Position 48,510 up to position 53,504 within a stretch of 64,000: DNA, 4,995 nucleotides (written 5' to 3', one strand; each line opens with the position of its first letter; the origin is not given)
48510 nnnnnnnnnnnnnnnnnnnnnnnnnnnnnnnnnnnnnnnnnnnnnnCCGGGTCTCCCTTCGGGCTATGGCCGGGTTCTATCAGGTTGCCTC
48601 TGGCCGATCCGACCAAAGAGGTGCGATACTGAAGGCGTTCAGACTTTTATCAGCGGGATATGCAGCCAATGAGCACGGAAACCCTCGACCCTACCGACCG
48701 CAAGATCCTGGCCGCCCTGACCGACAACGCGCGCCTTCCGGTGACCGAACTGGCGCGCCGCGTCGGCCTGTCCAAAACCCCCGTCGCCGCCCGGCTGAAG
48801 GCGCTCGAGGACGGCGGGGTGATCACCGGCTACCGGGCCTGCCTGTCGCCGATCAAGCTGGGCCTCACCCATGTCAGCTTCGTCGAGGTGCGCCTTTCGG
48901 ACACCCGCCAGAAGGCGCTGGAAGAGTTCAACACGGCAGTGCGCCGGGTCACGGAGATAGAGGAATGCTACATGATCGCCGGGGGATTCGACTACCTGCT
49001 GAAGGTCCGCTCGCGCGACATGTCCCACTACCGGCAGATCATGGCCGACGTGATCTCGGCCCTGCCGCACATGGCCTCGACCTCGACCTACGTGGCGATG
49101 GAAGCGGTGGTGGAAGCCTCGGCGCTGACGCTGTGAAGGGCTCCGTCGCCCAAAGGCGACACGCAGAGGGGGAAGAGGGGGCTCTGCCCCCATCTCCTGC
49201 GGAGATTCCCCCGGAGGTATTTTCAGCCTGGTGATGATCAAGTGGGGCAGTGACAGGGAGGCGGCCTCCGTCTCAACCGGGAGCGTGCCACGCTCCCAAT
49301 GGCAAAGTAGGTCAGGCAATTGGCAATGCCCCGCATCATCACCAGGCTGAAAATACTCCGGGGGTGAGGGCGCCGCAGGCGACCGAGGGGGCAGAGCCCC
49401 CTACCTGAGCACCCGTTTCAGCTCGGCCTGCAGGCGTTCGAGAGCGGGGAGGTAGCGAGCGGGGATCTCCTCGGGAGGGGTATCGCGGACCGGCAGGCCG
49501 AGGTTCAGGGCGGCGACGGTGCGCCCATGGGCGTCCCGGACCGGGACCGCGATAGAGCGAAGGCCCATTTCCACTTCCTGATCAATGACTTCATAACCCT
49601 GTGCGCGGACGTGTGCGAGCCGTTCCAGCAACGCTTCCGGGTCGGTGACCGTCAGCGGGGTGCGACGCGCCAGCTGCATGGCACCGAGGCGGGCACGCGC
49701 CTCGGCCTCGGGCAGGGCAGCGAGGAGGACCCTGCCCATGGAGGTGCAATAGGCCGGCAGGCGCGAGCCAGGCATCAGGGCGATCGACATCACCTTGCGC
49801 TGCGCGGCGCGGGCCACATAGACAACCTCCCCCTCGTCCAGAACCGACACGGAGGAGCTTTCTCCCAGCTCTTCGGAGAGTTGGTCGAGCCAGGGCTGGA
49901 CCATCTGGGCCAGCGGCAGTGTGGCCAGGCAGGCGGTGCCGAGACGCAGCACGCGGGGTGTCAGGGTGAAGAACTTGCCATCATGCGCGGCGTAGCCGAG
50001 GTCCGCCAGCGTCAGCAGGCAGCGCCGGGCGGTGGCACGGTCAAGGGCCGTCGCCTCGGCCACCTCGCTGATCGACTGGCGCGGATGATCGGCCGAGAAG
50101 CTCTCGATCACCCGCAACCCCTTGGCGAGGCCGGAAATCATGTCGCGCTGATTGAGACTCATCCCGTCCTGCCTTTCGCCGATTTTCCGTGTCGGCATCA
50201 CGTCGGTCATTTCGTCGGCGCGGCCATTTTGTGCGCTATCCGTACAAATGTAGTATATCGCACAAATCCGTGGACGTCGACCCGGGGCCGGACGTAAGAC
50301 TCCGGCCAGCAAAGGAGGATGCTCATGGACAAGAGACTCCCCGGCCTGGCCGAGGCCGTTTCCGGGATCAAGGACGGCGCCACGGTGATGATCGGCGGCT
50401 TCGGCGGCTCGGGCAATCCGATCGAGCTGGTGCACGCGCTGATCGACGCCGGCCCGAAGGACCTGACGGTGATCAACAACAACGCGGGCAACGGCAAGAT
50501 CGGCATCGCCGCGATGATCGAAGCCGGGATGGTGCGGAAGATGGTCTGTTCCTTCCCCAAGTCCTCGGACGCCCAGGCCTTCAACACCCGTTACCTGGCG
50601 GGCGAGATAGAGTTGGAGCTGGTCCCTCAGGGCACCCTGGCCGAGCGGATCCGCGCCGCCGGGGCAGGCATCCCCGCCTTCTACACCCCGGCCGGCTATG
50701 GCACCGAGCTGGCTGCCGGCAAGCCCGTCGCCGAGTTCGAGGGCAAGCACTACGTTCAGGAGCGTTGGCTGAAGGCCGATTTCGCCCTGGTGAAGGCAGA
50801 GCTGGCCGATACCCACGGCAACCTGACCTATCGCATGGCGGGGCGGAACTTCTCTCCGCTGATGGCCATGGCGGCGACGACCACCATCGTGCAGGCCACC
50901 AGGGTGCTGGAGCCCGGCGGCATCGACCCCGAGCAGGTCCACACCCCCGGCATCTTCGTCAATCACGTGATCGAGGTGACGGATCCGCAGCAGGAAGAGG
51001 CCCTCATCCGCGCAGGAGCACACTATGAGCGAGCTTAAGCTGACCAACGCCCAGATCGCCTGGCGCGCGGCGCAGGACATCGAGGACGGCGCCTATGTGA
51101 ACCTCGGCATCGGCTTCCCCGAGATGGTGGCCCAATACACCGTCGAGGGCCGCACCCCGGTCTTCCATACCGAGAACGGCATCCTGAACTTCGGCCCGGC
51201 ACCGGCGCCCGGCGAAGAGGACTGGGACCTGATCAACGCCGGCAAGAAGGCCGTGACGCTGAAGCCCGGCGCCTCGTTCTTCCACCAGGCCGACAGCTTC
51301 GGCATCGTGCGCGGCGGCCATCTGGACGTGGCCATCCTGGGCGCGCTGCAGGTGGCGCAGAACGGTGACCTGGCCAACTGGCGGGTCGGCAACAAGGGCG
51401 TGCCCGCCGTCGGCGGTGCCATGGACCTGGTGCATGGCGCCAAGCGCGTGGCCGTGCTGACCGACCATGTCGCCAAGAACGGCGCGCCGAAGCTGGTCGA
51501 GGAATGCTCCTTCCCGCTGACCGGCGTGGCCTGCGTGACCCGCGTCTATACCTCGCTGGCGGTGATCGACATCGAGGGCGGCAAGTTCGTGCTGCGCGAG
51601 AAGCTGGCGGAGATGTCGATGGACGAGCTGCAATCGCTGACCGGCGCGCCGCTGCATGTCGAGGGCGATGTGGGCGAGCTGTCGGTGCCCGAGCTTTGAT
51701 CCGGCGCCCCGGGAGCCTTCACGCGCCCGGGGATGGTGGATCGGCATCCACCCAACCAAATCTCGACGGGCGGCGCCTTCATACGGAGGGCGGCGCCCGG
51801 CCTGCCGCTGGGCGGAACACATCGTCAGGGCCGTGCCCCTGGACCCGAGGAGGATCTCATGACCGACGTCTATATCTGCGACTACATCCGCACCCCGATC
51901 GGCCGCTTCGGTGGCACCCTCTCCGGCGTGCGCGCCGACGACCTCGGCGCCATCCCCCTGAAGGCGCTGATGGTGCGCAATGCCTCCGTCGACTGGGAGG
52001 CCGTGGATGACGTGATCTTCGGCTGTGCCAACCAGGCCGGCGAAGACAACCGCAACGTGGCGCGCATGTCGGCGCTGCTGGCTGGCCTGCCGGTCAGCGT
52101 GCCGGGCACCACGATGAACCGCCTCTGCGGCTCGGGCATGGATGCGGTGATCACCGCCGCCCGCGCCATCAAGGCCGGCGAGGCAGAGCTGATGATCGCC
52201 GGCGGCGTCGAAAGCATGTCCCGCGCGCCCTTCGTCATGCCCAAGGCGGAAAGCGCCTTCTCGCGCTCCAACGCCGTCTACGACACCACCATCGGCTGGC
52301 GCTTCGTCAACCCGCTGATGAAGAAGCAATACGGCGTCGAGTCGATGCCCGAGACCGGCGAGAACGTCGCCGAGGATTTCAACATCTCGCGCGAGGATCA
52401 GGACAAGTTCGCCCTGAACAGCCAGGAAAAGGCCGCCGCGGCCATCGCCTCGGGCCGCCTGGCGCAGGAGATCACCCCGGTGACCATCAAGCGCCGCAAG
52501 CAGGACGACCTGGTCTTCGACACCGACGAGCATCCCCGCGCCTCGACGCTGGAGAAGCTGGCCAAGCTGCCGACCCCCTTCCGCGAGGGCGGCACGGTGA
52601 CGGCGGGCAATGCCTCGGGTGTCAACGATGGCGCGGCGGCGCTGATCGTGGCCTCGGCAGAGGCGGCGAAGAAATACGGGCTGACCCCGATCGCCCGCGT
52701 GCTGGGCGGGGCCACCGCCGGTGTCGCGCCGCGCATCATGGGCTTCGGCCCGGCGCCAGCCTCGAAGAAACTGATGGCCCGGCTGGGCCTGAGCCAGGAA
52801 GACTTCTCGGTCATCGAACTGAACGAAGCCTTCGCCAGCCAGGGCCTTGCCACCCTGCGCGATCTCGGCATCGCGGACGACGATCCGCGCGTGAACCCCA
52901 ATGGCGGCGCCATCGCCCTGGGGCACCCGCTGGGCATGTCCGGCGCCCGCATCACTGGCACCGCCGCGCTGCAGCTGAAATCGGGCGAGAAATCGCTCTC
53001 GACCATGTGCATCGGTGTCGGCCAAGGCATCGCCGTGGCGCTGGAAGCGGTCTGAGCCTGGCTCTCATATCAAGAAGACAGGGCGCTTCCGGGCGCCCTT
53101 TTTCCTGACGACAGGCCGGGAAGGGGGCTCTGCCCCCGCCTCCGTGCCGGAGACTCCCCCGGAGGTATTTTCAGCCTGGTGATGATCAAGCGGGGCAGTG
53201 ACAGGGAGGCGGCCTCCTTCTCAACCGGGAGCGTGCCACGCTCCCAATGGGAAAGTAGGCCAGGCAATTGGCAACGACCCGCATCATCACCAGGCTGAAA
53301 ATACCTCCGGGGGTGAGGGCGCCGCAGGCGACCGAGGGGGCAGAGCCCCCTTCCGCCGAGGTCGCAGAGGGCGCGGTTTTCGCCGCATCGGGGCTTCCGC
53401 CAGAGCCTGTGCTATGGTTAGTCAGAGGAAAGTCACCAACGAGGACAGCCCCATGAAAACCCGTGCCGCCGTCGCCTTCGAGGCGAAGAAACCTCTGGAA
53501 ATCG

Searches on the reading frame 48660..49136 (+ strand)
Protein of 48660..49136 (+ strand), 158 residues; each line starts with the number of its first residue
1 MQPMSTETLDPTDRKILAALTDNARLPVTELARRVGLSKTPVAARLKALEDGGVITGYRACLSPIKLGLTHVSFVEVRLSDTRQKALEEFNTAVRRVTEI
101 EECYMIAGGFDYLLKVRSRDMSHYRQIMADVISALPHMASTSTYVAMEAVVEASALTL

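Call 13: search_protein_families(library=ncbifam, proteins=[window:48660-49136:+])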
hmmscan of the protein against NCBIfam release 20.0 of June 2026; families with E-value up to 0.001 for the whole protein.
window:48660-49136:+ (158 aa): 11 families
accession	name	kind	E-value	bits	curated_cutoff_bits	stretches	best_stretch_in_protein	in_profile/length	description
NF008370.0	PRK11169.1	equivalog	2.7e-42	144.2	233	1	6-157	9-160/164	leucine-responsive transcriptional regulator Lrp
NF008384.0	PRK11179.1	equivalog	3.9e-19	69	227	1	6-149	4-145/153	transcriptional regulator AsnC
NF040820.1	trans_reg_LrpA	equivalog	4.9e-18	65.4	250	1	9-136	2-126/141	HTH-type transcriptional regulator LrpA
NF053758.1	ChrTpTrnRegChrS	equivalog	2.9e-15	56.4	250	1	5-144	8-144/158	chromate efflux transcriptional regulator ChrS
NF041395.1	TranRegLrpA1_Halo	equivalog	3.9e-14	52.9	250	1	10-137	4-128/142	HTH-type transcriptional regulator LrpA1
NF040947.1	trans_reg_LysM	equivalog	9.1e-11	41.7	180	1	9-146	1-132/136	HTH-type transcriptional regulator LysM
NF041396.1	TranRegLrp_Halo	equivalog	1.9e-10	40.8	190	1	10-155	4-145/149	HTH-type transcriptional regulator Lrp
NF033788.1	HTH_metalloreg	subfamily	5.9e-07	29.2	55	1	10-59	10-59/77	metalloregulator ArsR/SmtB family transcription factor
NF047906.1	CdPbTransRegCmtR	equivalog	5.7e-05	23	150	1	9-57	19-66/104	Cd(II)/Pb(II)-sensing metalloregulatory transcriptional regulator CmtR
NF040707.3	Siroheme_Dcarb_AhbB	equivalog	0.00035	20.3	125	1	26-104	14-89/146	siroheme decarboxylase subunit beta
TIGR01884.1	cas_HTH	subfamily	0.00058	19.3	60.2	0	6-56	137-187/202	CRISPR-associated CARF protein Csa3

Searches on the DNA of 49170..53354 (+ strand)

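Call 68: search_dna_similar(query=window:49170-53354:+, collection=plasmids, mode=near, max_rows=8)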
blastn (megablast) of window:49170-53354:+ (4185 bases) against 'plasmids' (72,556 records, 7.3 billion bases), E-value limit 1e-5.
Records with a match: 287; places in all: 301; records where one place covers at least 80% of the query: 0.
Best place of each record, by identity: 80-90% 61; 60-80% 226.
By first word of the organism name: Rhizobium 139; Sinorhizobium 28; Paracoccus 20; Sulfitobacter 13; Phaeobacter 10; Ensifer 9; Neorhizobium 8; Thioclava 6; Azospirillum 5; Cupriavidus 5; and 30 more.
By predicted mobility (MOB-suite, as given by PLSDB): non-mobilizable 170; conjugative 66; mobilizable 51.
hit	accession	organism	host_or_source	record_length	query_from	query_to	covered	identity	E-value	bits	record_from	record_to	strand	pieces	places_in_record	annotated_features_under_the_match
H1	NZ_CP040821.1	Paroceanicella profunda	Cell culture,Deep seawater from Mariana ...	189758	1133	3886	62%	79.3%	0e+0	1774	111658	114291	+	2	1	pcaF: 3-oxoadipyl-CoA thiolase | 3-oxoacid CoA-transferase subunit A | 3-oxoacid CoA-transferase subunit B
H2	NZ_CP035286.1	Paracoccus versutus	whole organism,soil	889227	1144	3884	61%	80.1%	0e+0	1875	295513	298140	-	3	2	pcaF: 3-oxoadipyl-CoA thiolase | 3-oxoacid CoA-transferase subunit A | 3-oxoacid CoA-transferase subunit B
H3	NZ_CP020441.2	Paracoccus yeei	Homo sapiens,Urine suprapubic aspirate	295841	1145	3896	62%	78.8%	0e+0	1708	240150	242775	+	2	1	pcaF: 3-oxoadipyl-CoA thiolase | 3-oxoacid CoA-transferase subunit A | 3-oxoacid CoA-transferase subunit B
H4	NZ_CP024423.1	Paracoccus yeei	Homo sapiens,single cell,skin swab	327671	1145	3881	62%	79.0%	0e+0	1734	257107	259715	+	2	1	pcaF: 3-oxoadipyl-CoA thiolase | 3-oxoacid CoA-transferase subunit A | 3-oxoacid CoA-transferase subunit B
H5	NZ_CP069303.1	Shinella sp. PSBB067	monoisolate,Minnesota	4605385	1155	3881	61%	78.9%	0e+0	1706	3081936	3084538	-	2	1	none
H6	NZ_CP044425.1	Paracoccus pantotrophus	cell culture,denitrifying, ...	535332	1144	3894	60%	80.5%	0e+0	1897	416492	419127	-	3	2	pcaF: 3-oxoadipyl-CoA thiolase | 3-oxoacid CoA-transferase subunit A | 3-oxoacid CoA-transferase subunit B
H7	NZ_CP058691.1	Paracoccus pantotrophus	pure culture,sewage sludge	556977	1144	3884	60%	80.6%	0e+0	1910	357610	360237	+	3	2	pcaF: 3-oxoadipyl-CoA thiolase | 3-oxoacid CoA-transferase subunit A | 3-oxoacid CoA-transferase subunit B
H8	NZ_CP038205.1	Paracoccus pantotrophus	single cell,soil associated with ...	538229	1144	3894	60%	80.3%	0e+0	1865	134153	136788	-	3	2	pcaF: 3-oxoadipyl-CoA thiolase | 3-oxoacid CoA-transferase subunit A | 3-oxoacid CoA-transferase subunit B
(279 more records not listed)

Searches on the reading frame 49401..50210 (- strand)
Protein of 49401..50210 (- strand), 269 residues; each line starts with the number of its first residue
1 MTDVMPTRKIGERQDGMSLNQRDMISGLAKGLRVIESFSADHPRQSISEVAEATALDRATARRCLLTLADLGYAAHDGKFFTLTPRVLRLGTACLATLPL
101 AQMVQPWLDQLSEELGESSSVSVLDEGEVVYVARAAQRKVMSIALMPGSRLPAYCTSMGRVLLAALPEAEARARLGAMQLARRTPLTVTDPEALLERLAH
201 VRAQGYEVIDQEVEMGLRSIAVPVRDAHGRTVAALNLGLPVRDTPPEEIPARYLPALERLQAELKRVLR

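Call 13: search_protein_families(library=ncbifam, proteins=[window:49401-50210:-])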
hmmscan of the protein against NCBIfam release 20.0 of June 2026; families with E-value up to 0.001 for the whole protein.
window:49401-50210:- (269 aa): 8 families
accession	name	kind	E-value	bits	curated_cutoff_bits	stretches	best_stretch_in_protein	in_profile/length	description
TIGR02431.1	pcaR_pcaU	subfamily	1.8e-100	335.4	284.75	1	22-268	2-248/248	beta-ketoadipate pathway transcriptional regulators, PcaR/PcaU/PobR family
NF045644.1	TransRegBhcR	equivalog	5.6e-38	130.7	350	1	14-249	11-247/267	HTH-type transcriptional regulator BhcR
NF011671.1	PRK15090.1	equivalog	5.1e-33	114.4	275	1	20-244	5-230/256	DNA-binding transcriptional regulator KdgR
NF008601.2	PRK11569.1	equivalog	5.2e-27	94.7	380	1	19-241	20-246/276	glyoxylate bypass operon transcriptional repressor IclR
NF007341.0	PRK09834.1-3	equivalog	4.1e-19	68.8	269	1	24-266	6-256/274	DNA-binding transcriptional regulator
NF007548.0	PRK10163.1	equivalog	2.9e-16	59.4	406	1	26-240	22-238/271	HTH-type transcriptional repressor AllR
NF007339.0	PRK09834.1-1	equivalog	1.8e-14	53.7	299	1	19-225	14-224/271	DNA-binding transcriptional regulator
NF007342.0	PRK09834.1-4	equivalog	1.3e-07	30.9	251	1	25-264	11-252/263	DNA-binding transcriptional regulator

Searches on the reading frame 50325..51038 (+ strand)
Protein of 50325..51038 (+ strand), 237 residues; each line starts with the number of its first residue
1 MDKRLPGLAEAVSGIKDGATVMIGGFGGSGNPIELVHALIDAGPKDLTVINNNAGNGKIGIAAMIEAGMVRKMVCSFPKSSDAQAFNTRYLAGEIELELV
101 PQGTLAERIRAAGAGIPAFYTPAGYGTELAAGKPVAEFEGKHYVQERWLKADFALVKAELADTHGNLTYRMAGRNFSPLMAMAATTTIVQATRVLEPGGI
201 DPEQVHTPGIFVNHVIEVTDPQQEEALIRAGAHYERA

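Call 13: search_protein_families(library=ncbifam, proteins=[window:50325-51038:+])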
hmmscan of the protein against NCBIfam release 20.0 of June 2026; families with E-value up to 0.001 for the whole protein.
window:50325-51038:+ (237 aa): 3 families
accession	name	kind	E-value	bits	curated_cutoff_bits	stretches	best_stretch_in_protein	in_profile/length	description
TIGR02429.1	pcaI_scoA_fam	subfamily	9.1e-108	358.7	128.5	1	1-220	2-221/222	3-oxoacid CoA-transferase subunit A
NF007394.0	PRK09920.1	equivalog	7.5e-61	205.5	315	1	4-217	4-215/219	acetate CoA-transferase subunit alpha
NF052271.1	Staph_FadX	equivalog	3.3e-09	35.9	750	1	15-229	13-252/523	fatty acid degradation protein FadX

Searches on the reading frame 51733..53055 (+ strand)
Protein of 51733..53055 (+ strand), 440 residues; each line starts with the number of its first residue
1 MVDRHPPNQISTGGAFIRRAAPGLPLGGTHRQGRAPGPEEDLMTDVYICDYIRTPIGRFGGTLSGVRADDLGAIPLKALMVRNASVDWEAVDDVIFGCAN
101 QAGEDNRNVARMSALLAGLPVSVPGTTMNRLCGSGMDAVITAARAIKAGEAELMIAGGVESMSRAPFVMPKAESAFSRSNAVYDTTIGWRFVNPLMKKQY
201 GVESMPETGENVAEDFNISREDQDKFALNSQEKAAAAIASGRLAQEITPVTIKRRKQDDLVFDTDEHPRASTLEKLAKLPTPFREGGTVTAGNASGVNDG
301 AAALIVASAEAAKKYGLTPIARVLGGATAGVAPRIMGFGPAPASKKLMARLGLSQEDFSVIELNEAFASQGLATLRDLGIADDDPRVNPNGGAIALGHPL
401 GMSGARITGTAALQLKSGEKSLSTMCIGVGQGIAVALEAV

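Call 13: search_protein_families(library=ncbifam, proteins=[window:51733-53055:+])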
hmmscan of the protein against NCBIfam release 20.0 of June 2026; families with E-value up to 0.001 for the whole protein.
window:51733-53055:+ (440 aa): 48 families (the best 25 are shown)
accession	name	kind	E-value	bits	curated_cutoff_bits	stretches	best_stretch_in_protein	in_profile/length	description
NF006551.0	PRK09050.1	subfamily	3.7e-218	724.4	605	1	43-440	1-401/401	3-oxoadipyl-CoA thiolase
TIGR02430.1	pcaF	equivalog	1.9e-203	675.9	597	1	45-440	2-400/400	3-oxoadipyl-CoA thiolase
NF006001.0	PRK08131.1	equivalog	1e-157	525.2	622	1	43-440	1-400/401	3-oxoadipyl-CoA thiolase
TIGR01930.1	AcCoA-C-Actrans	subfamily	3.9e-132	440.8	240.55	1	48-438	1-385/385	acetyl-CoA C-acyltransferase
NF004853.0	PRK06205.1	subfamily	5.8e-119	397.7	551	1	43-439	1-402/404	acetyl-CoA C-acetyltransferase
NF006552.0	PRK09051.1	subfamily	8.6e-117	390.7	565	1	43-439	3-394/395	beta-ketothiolase BktB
NF006553.0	PRK09052.1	equivalog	9.1e-109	364.1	567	1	43-440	5-399/399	acetyl-CoA C-acyltransferase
NF004206.0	PRK05656.1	subfamily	3.8e-108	362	688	1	43-438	1-391/392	acetyl-CoA C-acetyltransferase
NF006510.0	PRK08947.1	equivalog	1.3e-107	360.1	519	1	43-439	1-386/387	acetyl-CoA C-acyltransferase FadA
NF042999.1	bketothiol_BktB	equivalog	5.7e-105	351.8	725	1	44-439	3-393/394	beta-ketothiolase BktB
NF005890.0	PRK07851.1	equivalog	6.6e-101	338.2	580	1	43-438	1-403/406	acetyl-CoA C-acetyltransferase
TIGR02445.1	fadA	equivalog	5.3e-98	328.5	591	1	45-439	1-384/385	acetyl-CoA C-acyltransferase FadA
NF006086.0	PRK08235.1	equivalog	2.2e-94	316.7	526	1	47-438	5-391/393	acetyl-CoA C-acetyltransferase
NF042967.1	AcCoAtase_PhaA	equivalog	6.5e-94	315.3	740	1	43-440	1-396/396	acetyl-CoA acetyltransferase PhaA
NF005865.0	PRK07801.1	equivalog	1.3e-92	311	591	1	43-435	1-377/382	acetyl-CoA C-acetyltransferase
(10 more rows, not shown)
